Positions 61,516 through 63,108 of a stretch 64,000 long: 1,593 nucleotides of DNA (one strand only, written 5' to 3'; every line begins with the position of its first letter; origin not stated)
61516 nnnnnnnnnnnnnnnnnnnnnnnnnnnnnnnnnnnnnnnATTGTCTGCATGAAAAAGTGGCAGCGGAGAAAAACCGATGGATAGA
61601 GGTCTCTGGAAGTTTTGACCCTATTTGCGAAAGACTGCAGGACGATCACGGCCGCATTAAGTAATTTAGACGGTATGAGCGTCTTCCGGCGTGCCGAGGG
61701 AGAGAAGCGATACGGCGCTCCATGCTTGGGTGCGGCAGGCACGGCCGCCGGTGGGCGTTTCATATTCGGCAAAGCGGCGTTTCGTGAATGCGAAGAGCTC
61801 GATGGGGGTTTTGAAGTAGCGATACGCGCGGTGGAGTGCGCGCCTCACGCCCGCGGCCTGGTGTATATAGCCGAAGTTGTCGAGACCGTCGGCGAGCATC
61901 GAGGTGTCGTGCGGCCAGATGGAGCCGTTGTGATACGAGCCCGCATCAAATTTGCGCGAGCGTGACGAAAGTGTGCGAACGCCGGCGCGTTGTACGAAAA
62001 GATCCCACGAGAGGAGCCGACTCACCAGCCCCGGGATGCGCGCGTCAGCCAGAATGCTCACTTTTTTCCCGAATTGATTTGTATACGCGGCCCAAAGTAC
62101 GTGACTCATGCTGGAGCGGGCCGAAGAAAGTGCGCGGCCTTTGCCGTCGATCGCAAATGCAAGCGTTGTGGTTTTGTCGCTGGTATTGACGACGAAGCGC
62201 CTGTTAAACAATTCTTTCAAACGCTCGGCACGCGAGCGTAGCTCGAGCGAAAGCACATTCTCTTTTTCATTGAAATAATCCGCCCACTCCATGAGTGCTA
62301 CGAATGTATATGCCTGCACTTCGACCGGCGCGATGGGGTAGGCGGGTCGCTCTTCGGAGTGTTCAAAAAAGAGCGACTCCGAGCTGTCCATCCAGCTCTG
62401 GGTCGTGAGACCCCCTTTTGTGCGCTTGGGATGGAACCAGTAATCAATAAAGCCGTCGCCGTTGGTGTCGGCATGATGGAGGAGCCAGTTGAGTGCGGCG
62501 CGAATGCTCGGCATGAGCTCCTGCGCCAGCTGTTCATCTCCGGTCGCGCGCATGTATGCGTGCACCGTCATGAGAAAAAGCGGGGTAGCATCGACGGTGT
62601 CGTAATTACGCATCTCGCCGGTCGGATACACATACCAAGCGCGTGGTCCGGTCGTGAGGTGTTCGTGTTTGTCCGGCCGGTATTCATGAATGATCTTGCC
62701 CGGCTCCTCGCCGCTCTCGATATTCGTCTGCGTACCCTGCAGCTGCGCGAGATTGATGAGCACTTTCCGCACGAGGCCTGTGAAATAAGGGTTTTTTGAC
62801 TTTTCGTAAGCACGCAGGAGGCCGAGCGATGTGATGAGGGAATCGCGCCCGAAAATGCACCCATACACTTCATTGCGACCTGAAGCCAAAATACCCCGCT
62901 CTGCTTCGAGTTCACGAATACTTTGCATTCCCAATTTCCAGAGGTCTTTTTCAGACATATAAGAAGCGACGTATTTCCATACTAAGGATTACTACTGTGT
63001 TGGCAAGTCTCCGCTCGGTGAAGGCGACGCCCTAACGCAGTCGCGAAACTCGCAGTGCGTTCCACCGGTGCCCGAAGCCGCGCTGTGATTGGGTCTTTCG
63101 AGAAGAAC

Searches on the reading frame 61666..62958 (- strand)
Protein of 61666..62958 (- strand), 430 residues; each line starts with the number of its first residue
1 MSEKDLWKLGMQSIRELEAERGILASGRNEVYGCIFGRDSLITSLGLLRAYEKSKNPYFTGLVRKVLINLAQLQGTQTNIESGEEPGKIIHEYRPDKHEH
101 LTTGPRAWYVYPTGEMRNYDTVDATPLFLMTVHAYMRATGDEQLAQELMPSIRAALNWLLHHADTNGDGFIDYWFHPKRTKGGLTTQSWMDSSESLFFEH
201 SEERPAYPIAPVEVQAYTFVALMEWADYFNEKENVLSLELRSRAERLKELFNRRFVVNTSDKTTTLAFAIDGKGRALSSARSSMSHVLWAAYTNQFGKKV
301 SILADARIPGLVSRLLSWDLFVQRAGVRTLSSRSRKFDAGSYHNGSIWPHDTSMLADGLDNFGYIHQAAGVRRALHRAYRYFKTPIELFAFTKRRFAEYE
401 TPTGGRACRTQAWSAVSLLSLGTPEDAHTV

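Call 37: search_protein_families(library=pfam, proteins=[window:61666-62958:-], max_evalue=0.001)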
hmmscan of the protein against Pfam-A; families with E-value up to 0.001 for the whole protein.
window:61666-62958:- (430 aa): 2 families
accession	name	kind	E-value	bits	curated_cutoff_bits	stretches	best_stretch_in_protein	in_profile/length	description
PF22422.2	MGH1-like_GH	-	3.6e-16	60.1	27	1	121-412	63-352/356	Mannosylglycerate hydrolase MGH1-like glycoside hydrolase domain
PF06202.20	GDE_C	-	2.5e-10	40.3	21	1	114-419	72-366/367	Amylo-alpha-1,6-glucosidase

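Call 48: find_encoding_contigs(protein=window:61666-62958:-, flank=10000, max_places=1)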
Protein window:61666-62958:- (430 aa): no gene with exactly this product is on record in the collection.
